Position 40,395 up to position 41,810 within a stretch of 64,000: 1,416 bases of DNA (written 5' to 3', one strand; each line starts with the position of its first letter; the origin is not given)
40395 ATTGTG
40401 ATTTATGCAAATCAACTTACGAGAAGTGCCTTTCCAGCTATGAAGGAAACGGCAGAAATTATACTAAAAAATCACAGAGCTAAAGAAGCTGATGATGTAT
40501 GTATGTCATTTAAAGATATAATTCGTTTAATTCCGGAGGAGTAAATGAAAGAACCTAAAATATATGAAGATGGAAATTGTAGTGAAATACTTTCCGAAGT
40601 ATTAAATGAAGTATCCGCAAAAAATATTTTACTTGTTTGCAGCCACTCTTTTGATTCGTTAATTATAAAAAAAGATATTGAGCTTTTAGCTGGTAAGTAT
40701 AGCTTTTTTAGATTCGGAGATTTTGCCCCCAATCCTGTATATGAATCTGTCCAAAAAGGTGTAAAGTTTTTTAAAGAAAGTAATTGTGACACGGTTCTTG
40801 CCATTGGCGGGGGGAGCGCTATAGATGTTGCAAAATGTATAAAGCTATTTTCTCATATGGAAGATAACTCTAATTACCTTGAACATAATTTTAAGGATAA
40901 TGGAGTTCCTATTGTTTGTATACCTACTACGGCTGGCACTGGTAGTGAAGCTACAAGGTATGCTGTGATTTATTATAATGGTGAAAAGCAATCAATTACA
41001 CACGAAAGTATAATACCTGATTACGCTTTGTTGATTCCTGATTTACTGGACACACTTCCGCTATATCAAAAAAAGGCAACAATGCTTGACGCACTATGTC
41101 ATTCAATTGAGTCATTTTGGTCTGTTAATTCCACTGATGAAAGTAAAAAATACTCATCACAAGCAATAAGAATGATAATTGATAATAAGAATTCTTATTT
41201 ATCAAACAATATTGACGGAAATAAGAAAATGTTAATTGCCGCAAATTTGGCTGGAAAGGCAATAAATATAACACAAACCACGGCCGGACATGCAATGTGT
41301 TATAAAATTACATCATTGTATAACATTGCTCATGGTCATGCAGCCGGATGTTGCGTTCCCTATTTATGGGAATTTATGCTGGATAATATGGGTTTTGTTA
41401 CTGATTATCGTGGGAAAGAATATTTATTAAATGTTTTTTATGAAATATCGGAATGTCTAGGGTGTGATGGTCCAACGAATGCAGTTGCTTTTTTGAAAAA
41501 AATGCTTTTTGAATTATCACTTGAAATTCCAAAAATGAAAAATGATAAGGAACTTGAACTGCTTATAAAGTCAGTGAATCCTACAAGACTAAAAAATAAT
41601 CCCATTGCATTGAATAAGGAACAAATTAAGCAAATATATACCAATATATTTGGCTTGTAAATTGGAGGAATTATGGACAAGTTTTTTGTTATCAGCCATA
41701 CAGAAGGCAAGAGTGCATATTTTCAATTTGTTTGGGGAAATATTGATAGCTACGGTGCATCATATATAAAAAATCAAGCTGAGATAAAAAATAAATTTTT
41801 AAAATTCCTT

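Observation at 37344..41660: Fom1/Fom2/FomC-like phosphonate module (predicted CMP-2-hydroxyethylphosphonate) coupled to LicD transferases inside a Wzx/Wzy glycan operon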

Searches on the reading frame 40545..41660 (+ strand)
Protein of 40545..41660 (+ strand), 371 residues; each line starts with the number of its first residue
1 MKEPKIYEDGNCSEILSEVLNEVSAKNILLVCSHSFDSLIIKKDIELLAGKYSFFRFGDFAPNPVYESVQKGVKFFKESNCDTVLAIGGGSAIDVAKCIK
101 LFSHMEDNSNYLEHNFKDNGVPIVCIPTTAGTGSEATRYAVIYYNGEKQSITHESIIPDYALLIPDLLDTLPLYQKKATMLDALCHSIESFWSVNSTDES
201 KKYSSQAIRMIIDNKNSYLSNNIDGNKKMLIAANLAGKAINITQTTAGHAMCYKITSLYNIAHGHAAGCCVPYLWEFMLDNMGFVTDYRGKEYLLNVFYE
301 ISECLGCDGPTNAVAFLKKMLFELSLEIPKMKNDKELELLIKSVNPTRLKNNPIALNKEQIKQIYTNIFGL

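Call 4: search_protein_families(library=pfam, proteins=[window:40545-41660:+], max_evalue=0.001)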
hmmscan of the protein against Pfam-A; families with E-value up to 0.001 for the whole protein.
window:40545-41660:+ (371 aa): 3 families
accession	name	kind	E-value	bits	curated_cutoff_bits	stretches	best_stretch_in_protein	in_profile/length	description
PF00465.25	Fe-ADH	-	2.8e-37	128.4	31.3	1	6-165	4-168/168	Iron-containing alcohol dehydrogenase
PF25137.1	ADH_Fe_C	-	2.5e-25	89.7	27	1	178-368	3-193/194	Fe-containing alcohol dehydrogenase family, C-terminal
PF13685.12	Fe-ADH_2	-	9.1e-10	39.2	28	1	16-151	10-130/149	Iron-containing alcohol dehydrogenase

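Call 5: search_protein_families(library=ncbifam, proteins=[window:40545-41660:+], max_evalue=0.001)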
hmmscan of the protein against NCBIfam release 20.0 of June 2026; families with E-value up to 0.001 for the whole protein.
window:40545-41660:+ (371 aa): 17 families
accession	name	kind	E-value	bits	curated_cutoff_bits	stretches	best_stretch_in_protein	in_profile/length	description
NF041833.1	Fe_ADH_ErcA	equivalog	1.1e-44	153.1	550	1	13-368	18-381/382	alcohol dehydrogenase-like regulatory protein ErcA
TIGR02638.1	lactal_redase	equivalog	3e-42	144.8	523.15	1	9-283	14-297/379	lactaldehyde reductase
TIGR03405.1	Phn_Fe-ADH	equivalog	1.4e-41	142.4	423.7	1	17-281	15-291/355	iron-containing alcohol dehydrogenase PsrA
NF010378.0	PRK13805.1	equivalog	1.3e-39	135.8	951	1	5-309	464-790/872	bifunctional acetaldehyde-CoA/alcohol dehydrogenase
NF007911.0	PRK10624.1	equivalog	1.6e-38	132.6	537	1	9-298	15-309/382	lactaldehyde reductase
NF058672.1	4HyButDHCUPNE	equivalog_domain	6.4e-32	111.2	500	1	14-287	18-300/378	4-hydroxybutyrate dehydrogenase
NF053866.1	CholDhdGbsBBac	equivalog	2.6e-31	108.6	550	1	15-369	27-391/392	choline dehydrogenase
NF011998.0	PRK15454.1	equivalog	7.9e-31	107.2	556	1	64-277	90-309/395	ethanolamine utilization ethanol dehydrogenase EutG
NF050025.1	SulfAcetaldRedSarD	equivalog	1.9e-30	106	700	1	22-364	27-380/385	sulfoacetaldehyde reductase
NF007363.0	PRK09860.1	equivalog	2.9e-30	105.7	581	1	57-277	65-291/383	L-threonine dehydrogenase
NF011717.0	PRK15138.1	equivalog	4.8e-21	75.3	645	1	48-276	54-294/387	alcohol dehydrogenase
NF041822.1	daptide_DH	equivalog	3e-17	62.6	300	1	79-195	53-179/363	daptide-type RiPP biosynthesis dehydogenase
TIGR04266.1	NDMA_methanol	equivalog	4.4e-15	55.4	625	1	62-280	76-305/420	NDMA-dependent methanol dehydrogenase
NF006941.0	PRK09423.1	subfamily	1.3e-09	37.4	336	1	17-186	22-175/367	glycerol dehydrogenase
NF002022.0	PRK00843.1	equivalog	4.6e-06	25.9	413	1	16-101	24-108/350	NAD(P)-dependent glycerol-1-phosphate dehydrogenase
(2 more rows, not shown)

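Call 20: find_homologous_proteins(query=window:40545-41657:+, max_evalue=1e-10)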
Query window:40545-41657:+ (371 aa): 8000 proteins with E <= 1e-10 among 8000 candidates; the best 120 are listed.
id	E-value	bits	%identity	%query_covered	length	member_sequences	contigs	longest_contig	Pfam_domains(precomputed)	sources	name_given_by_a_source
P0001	4.9e-248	840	100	100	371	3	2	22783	PF13685.13,PF25137.1,PF00465.26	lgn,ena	-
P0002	8.4e-135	467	57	99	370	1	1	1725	PF13685.13,PF25137.1,PF00465.26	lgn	-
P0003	2.0e-134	466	58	99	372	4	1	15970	PF13685.13,PF25137.1,PF00465.26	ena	-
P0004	1.1e-133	464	55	98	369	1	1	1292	PF13685.13,PF25137.1,PF00465.26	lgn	-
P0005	1.5e-132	460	56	99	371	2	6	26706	PF13685.13,PF25137.1,PF00465.26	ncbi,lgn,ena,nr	ncbi:MAG: phosphonoacetaldehyde reductase [Ruminiclostridium sp.]|nr:phosphonoacetaldehyde reductase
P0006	5.9e-129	448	56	98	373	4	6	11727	PF13685.13,PF25137.1,PF00465.26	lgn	-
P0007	8.0e-129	448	58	95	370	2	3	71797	PF13685.13,PF25137.1,PF00465.26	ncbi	-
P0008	2.6e-128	446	57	95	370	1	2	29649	PF13685.13,PF25137.1,PF00465.26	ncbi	-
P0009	4.0e-128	446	57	99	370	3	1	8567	PF13685.13,PF25137.1,PF00465.26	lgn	-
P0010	9.9e-127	441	57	93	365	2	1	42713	PF13685.13,PF25137.1,PF00465.26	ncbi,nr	ncbi:MAG: phosphonoacetaldehyde reductase [Clostridia bacterium]|nr:phosphonoacetaldehyde reductase 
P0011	1.7e-126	440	55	99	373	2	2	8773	PF13685.13,PF25137.1,PF00465.26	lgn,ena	-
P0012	2.0e-126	440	58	98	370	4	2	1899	PF13685.13,PF25137.1,PF00465.26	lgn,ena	-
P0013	2.2e-126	440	55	99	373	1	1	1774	PF13685.13,PF25137.1,PF00465.26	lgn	-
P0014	6.9e-126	438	56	96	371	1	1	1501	PF13685.13,PF25137.1,PF00465.26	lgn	-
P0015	8.3e-126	438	53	100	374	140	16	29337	PF13685.13,PF25137.1,PF00465.26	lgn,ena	-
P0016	8.9e-126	438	56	97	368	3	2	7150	PF13685.13,PF25137.1,PF00465.26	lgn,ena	-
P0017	1.2e-125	437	56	95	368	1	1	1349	PF13685.13,PF25137.1,PF00465.26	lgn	-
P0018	2.7e-125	436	57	96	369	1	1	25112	PF13685.13,PF25137.1,PF00465.26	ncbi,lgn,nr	ncbi:MAG: phosphonoacetaldehyde reductase [Clostridiaceae bacterium]|nr:phosphonoacetaldehyde reduct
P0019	3.5e-125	436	56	93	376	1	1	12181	PF13685.13,PF25137.1,PF00465.26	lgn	-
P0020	7.8e-125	435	54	99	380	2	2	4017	PF13685.13,PF25137.1,PF00465.26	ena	-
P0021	7.8e-125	435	55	95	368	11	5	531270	PF13685.13,PF25137.1,PF00465.26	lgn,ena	-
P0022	8.9e-125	435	54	95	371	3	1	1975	PF13685.13,PF25137.1,PF00465.26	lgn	-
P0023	1.1e-124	434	55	96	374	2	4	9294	PF13685.13,PF25137.1,PF00465.26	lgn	-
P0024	1.4e-124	434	55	95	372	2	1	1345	PF13685.13,PF25137.1,PF00465.26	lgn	-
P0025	1.4e-124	434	54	99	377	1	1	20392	PF13685.13,PF25137.1,PF00465.26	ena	-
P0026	1.5e-124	434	55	98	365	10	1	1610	PF13685.13,PF25137.1,PF00465.26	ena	-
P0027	1.5e-124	434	56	95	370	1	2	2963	PF13685.13,PF25137.1,PF00465.26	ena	-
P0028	1.6e-124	434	58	85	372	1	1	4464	PF13685.13,PF25137.1,PF00465.26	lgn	-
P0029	1.9e-124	433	55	95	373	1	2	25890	PF13685.13,PF25137.1,PF00465.26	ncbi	-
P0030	2.2e-124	433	55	92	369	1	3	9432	PF13685.13,PF25137.1,PF00465.26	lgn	-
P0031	2.5e-124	433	56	93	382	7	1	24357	PF13685.13,PF25137.1,PF00465.26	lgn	-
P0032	3.9e-124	432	55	99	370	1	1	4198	PF13685.13,PF25137.1,PF00465.26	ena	-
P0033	4.0e-124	432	53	99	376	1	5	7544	PF13685.13,PF25137.1,PF00465.26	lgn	-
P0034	4.5e-124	432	55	98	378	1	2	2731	PF13685.13,PF25137.1,PF00465.26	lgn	-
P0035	4.8e-124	432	56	96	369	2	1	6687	PF13685.13,PF25137.1,PF00465.26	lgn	-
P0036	5.3e-124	432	55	98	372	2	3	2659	PF13685.13,PF25137.1,PF00465.26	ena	-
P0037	5.3e-124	432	56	93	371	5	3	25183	PF13685.13,PF25137.1,PF00465.26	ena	-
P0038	6.3e-124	432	57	95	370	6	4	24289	PF13685.13,PF25137.1,PF00465.26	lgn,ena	-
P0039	7.2e-124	432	53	99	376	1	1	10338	PF13685.13,PF25137.1,PF00465.26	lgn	-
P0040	7.8e-124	431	55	99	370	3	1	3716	PF13685.13,PF25137.1,PF00465.26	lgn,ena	-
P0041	8.3e-124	431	53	99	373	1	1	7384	PF13685.13,PF25137.1,PF00465.26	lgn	-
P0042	1.0e-123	431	53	98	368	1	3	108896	PF13685.13,PF25137.1,PF00465.26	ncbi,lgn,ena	-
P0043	1.1e-123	431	54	95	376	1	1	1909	PF13685.13,PF25137.1,PF00465.26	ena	-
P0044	1.4e-123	431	55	95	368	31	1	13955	PF13685.13,PF25137.1,PF00465.26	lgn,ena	-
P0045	1.4e-123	431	55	95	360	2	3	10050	PF13685.13,PF25137.1,PF00465.26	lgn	-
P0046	1.5e-123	431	52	99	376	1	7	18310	PF13685.13,PF25137.1,PF00465.26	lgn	-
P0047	1.5e-123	430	52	99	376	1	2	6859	PF13685.13,PF25137.1,PF00465.26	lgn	-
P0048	1.9e-123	430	55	95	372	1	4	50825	PF13685.13,PF25137.1,PF00465.26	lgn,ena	-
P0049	2.4e-123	430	55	95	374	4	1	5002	PF13685.13,PF25137.1,PF00465.26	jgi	jgi:alcohol dehydrogenase class IV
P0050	2.7e-123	430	54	95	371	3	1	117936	PF13685.13,PF25137.1,PF00465.26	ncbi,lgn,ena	-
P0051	2.9e-123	430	52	99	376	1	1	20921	PF13685.13,PF25137.1,PF00465.26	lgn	-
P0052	3.4e-123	429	56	99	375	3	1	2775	PF13685.13,PF25137.1,PF00465.26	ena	-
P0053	4.9e-123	429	56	94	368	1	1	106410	PF13685.13,PF25137.1,PF00465.26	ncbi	-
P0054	4.9e-123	429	55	95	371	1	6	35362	PF13685.13,PF25137.1,PF00465.26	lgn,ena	-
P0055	5.0e-123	429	54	99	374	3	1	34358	PF13685.13,PF25137.1,PF00465.26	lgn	-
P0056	5.2e-123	429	57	94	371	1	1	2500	PF13685.13,PF25137.1,PF00465.26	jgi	-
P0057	6.3e-123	428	54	99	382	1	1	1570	PF13685.13,PF25137.1,PF00465.26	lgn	-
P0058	7.2e-123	428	56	93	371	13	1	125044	PF13685.13,PF25137.1,PF00465.26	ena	-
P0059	7.7e-123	428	56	94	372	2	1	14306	PF13685.13,PF25137.1,PF00465.26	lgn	-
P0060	9.5e-123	428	54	99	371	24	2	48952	PF13685.13,PF25137.1,PF00465.26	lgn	-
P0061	1.0e-122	428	54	96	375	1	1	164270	PF13685.13,PF25137.1,PF00465.26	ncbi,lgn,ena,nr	ncbi:MAG: phosphonoacetaldehyde reductase [Acetatifactor sp.]|nr:phosphonoacetaldehyde reductase [Ac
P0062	1.2e-122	428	56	93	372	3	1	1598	PF13685.13,PF25137.1,PF00465.26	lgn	-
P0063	1.4e-122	427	56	96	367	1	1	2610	PF13685.13,PF25137.1,PF00465.26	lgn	-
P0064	1.5e-122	427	54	99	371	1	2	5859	PF13685.13,PF25137.1,PF00465.26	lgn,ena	-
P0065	1.7e-122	427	54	99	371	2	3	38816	PF13685.13,PF25137.1,PF00465.26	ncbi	-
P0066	1.8e-122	427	55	95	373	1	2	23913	PF13685.13,PF25137.1,PF00465.26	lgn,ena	-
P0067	1.9e-122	427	54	99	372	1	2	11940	PF13685.13,PF25137.1,PF00465.26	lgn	-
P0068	2.0e-122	427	54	99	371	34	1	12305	PF13685.13,PF25137.1,PF00465.26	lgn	-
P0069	2.0e-122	427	56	99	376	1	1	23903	PF13685.13,PF25137.1,PF00465.26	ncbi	-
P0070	2.1e-122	427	53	99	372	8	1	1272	PF13685.13,PF25137.1,PF00465.26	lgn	-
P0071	2.2e-122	427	54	95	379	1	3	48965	PF13685.13,PF25137.1,PF00465.26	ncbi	-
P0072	2.4e-122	427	55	99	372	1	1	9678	PF13685.13,PF25137.1,PF00465.26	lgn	-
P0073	2.4e-122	427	56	95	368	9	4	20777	PF13685.13,PF25137.1,PF00465.26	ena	-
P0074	2.5e-122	426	54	96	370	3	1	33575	PF13685.13,PF25137.1,PF00465.26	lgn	-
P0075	2.7e-122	426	54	98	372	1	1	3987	PF13685.13,PF25137.1,PF00465.26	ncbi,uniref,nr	ncbi:phosphonoacetaldehyde reductase [Treponema sp.]|uniref:phosphonoacetaldehyde reductase n=1 Tax=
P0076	5.2e-122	425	54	98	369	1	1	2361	PF13685.13,PF25137.1,PF00465.26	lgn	-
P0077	5.2e-122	425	52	100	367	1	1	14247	PF13685.13,PF25137.1,PF00465.26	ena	-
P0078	5.3e-122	425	54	99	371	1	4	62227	PF13685.13,PF25137.1,PF00465.26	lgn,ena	-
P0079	6.0e-122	425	53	99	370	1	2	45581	PF13685.13,PF25137.1,PF00465.26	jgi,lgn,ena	-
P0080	7.6e-122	425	53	100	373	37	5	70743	PF13685.13,PF25137.1,PF00465.26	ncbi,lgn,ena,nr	ncbi:MAG: phosphonoacetaldehyde reductase [Salinivirgaceae bacterium]|nr:phosphonoacetaldehyde reduc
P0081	8.4e-122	425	54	100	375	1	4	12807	PF13685.13,PF25137.1,PF00465.26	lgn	-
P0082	8.6e-122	425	54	99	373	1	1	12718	PF13685.13,PF25137.1,PF00465.26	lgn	-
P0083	9.9e-122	424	55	95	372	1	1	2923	PF13685.13,PF25137.1,PF00465.26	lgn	-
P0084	1.1e-121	424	55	95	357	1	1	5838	PF13685.13,PF25137.1,PF00465.26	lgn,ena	-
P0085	1.2e-121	424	54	99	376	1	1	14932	PF13685.13,PF25137.1,PF00465.26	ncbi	-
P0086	1.4e-121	424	53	98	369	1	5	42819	PF13685.13,PF25137.1,PF00465.26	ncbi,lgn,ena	-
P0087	1.4e-121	424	54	99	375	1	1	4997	PF13685.13,PF25137.1,PF00465.26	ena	-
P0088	1.6e-121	424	55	95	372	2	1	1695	PF13685.13,PF25137.1,PF00465.26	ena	-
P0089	1.6e-121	424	52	99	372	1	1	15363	PF13685.13,PF25137.1,PF00465.26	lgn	-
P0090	1.6e-121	424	56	93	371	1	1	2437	PF13685.13,PF25137.1,PF00465.26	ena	-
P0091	1.7e-121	424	54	95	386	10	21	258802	PF13685.13,PF25137.1,PF00465.26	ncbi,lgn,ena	-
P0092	1.7e-121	424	54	99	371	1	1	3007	PF13685.13,PF25137.1,PF00465.26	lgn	-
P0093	1.7e-121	424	53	99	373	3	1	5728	PF13685.13,PF25137.1,PF00465.26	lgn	-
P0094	1.8e-121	424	53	96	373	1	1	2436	PF13685.13,PF25137.1,PF00465.26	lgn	-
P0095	2.0e-121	424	57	94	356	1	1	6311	PF13685.13,PF25137.1,PF00465.26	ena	-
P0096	2.1e-121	423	56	93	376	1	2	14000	PF13685.13,PF25137.1,PF00465.26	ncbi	-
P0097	2.2e-121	423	55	92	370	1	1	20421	PF13685.13,PF25137.1,PF00465.26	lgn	-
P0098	2.4e-121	423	54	94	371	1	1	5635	PF13685.13,PF25137.1,PF00465.26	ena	-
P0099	2.6e-121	423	53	100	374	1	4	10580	PF13685.13,PF25137.1,PF00465.26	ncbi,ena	-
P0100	2.6e-121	423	54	100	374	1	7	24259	PF13685.13,PF25137.1,PF00465.26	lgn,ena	-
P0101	2.6e-121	423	55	93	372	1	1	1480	PF13685.13,PF25137.1,PF00465.26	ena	-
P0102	2.6e-121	423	55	95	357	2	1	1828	PF13685.13,PF25137.1,PF00465.26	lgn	-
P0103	3.4e-121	423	54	95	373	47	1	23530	PF13685.13,PF25137.1,PF00465.26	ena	-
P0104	3.7e-121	423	54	100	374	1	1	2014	PF13685.13,PF25137.1,PF00465.26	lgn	-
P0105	3.7e-121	423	54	98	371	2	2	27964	PF13685.13,PF25137.1,PF00465.26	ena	-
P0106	3.7e-121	423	52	99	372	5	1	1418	PF13685.13,PF25137.1,PF00465.26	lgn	-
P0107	4.4e-121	422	53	99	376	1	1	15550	PF13685.13,PF25137.1,PF00465.26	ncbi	-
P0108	4.6e-121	422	56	95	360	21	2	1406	PF13685.13,PF25137.1,PF00465.26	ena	-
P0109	4.9e-121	422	55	94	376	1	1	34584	PF13685.13,PF25137.1,PF00465.26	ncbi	-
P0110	5.2e-121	422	55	95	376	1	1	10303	PF13685.13,PF25137.1,PF00465.26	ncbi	-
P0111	5.9e-121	422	54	99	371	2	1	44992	PF13685.13,PF25137.1,PF00465.26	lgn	-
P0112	6.2e-121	422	54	96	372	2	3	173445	PF13685.13,PF25137.1,PF00465.26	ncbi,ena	-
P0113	7.3e-121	422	56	93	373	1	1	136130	PF13685.13,PF25137.1,PF00465.26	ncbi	-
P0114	7.6e-121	422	54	99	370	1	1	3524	PF13685.13,PF25137.1,PF00465.26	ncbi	-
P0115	7.7e-121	422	54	95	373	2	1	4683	PF13685.13,PF25137.1,PF00465.26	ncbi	-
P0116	8.2e-121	421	53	100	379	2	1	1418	PF13685.13,PF25137.1,PF00465.26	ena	-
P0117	8.2e-121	421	54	95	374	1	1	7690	PF13685.13,PF25137.1,PF00465.26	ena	-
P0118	1.1e-120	421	54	99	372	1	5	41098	PF13685.13,PF25137.1,PF00465.26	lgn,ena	-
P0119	1.1e-120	421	54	99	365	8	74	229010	PF13685.13,PF25137.1,PF00465.26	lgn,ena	-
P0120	1.1e-120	421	54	98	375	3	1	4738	PF13685.13,PF25137.1,PF00465.26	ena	-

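Call 21: search_solved_structures(query=window:40545-41657:+, max_evalue=0.00001, show_alignments=1)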
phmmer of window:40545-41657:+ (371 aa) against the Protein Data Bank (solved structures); distinct sequences matched with E-value up to 0.00001: 41.
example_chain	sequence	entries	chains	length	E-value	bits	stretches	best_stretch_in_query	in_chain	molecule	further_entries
1vhd_A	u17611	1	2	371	1.7e-34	122.6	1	51-281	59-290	alcohol dehydrogenase, iron-containing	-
1o2d_A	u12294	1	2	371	1.7e-34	122.6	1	51-281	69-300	Alcohol dehydrogenase, iron-containing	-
8zrl_A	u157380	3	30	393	2.6e-30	108.9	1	9-281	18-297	NAD-dependent methanol dehydrogenase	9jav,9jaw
8zwd_B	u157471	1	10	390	7.4e-30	107.4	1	20-279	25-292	NAD(P)-dependent methanol dehydrogenase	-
6jko_A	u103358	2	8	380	2.1e-29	105.9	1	50-280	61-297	Methanol dehydrogenase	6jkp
9ldl_C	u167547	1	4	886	1.9e-27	99.5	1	67-284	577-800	Aldehyde dehydrogenase family protein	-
3owo_A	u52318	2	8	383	9.7e-26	93.8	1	18-277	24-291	Alcohol dehydrogenase 2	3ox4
30sm_A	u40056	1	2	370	2e-25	92.8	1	71-366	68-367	Cvir-Hbd2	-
3bfj_A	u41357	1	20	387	3.5e-25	92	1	56-278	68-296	1,3-propanediol oxidoreductase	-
3zdr_A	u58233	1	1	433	2.8e-24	89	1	57-311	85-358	ALCOHOL DEHYDROGENASE DOMAIN OF THE BIFUNCTIONAL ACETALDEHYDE DEHYDROGENASE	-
9jx4_A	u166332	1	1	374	3.9e-24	88.5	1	53-271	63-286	Aldehyde-alcohol dehydrogenase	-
7qnj_AAA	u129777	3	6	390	1e-23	87.2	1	52-283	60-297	Lactaldehyde reductase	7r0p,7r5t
7qlg_AAA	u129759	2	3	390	2e-23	86.2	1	52-283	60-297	Lactaldehyde reductase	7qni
13he_A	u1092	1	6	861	2.3e-23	86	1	5-332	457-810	Aldehyde-alcohol dehydrogenase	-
8uhw_A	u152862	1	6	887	2.5e-23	85.9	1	5-332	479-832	Aldehyde-alcohol dehydrogenase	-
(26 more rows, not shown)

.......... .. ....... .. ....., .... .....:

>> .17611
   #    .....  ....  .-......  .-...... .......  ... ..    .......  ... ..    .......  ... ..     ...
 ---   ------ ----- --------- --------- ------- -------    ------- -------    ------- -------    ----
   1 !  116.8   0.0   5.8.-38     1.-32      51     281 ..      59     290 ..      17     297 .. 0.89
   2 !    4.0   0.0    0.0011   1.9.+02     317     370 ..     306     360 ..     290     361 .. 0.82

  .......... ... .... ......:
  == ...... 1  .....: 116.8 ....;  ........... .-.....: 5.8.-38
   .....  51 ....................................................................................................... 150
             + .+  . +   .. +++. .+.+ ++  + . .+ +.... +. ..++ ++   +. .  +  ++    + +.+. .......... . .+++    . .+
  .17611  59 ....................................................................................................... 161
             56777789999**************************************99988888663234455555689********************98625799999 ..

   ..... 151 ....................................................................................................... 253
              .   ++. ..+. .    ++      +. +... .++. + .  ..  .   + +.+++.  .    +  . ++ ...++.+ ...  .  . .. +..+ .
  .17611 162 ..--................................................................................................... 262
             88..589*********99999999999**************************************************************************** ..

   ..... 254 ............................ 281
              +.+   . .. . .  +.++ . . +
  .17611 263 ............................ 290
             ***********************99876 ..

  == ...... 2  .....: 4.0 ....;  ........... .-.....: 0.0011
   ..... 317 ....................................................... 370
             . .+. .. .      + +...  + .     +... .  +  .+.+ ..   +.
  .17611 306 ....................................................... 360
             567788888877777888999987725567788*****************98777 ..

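Call 23: find_encoding_contigs(protein=P0001, flank=10000, max_places=4)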
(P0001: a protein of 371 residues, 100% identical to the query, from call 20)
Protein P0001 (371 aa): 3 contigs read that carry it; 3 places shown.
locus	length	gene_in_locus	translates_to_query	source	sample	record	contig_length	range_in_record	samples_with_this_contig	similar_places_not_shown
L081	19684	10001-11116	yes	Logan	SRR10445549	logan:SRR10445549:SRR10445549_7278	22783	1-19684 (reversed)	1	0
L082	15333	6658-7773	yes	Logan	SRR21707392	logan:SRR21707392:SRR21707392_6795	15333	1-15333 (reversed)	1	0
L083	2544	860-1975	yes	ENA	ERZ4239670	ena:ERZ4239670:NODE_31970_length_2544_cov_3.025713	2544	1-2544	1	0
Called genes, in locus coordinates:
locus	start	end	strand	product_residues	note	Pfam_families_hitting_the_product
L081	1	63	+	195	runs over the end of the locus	PF01381:HTH_3, PF12844:HTH_19, PF13560:HTH_31 (weak)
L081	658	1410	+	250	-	PF02397:Bac_transf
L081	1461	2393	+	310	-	PF00535:Glycos_transf_2, PF13641:Glyco_tranf_2_3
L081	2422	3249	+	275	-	PF04991:LicD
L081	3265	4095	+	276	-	PF04991:LicD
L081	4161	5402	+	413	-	PF04932:Wzy_C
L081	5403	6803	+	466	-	PF01943:Polysacc_synt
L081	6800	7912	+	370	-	PF02776:TPP_enzyme_N, PF02775:TPP_enzyme_C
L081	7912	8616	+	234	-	PF00483:NTP_transferase, PF12804:NTP_transf_3, PF20202:DUF6564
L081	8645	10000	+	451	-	PF01467:CTP_transf_like, PF13714:PEP_mutase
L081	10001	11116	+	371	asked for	PF00465:Fe-ADH, PF13685:Fe-ADH_2, PF25137:ADH_Fe_C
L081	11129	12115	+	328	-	-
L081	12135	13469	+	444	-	PF03559:Hexose_dehydrat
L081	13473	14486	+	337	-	PF01408:GFO_IDH_MocA, PF22725:GFO_IDH_MocA_C3, PF02894:GFO_IDH_MocA_C (weak)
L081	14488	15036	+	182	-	PF00908:dTDP_sugar_isom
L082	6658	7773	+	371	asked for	PF00465:Fe-ADH, PF13685:Fe-ADH_2, PF25137:ADH_Fe_C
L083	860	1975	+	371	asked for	PF00465:Fe-ADH, PF13685:Fe-ADH_2, PF25137:ADH_Fe_C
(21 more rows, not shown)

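Call 35: find_encoding_contigs(protein=P0119, flank=6000, max_places=2)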
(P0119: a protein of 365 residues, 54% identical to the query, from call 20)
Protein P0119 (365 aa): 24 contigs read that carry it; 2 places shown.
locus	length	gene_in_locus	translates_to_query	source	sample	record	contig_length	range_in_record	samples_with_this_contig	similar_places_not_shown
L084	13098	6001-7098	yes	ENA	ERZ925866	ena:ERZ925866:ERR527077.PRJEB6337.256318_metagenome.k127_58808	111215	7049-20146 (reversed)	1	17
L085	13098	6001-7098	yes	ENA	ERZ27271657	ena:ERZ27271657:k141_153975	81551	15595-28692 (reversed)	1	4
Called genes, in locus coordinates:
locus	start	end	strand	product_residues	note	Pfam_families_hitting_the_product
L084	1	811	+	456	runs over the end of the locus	PF04464:Glyphos_transf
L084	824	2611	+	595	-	PF22674:C2185-like_N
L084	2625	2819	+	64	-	-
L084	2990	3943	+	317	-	PF04991:LicD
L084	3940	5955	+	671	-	PF00483:NTP_transferase, PF12804:NTP_transf_3, PF20202:DUF6564, PF01467:CTP_transf_like, PF13714:PEP_mutase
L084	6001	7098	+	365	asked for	PF00465:Fe-ADH, PF13685:Fe-ADH_2 (weak), PF25137:ADH_Fe_C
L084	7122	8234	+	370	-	PF02776:TPP_enzyme_N, PF02775:TPP_enzyme_C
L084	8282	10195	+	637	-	-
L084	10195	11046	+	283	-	PF22674:C2185-like_N, PF05711:TylF, PF13578:Methyltransf_24 (weak)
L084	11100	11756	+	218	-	PF02348:CTP_transf_3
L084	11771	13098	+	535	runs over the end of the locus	PF00682:HMGL-like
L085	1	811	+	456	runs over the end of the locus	PF04464:Glyphos_transf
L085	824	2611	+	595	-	PF22674:C2185-like_N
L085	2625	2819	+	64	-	-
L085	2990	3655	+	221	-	PF04991:LicD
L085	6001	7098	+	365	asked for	PF00465:Fe-ADH, PF13685:Fe-ADH_2 (weak), PF25137:ADH_Fe_C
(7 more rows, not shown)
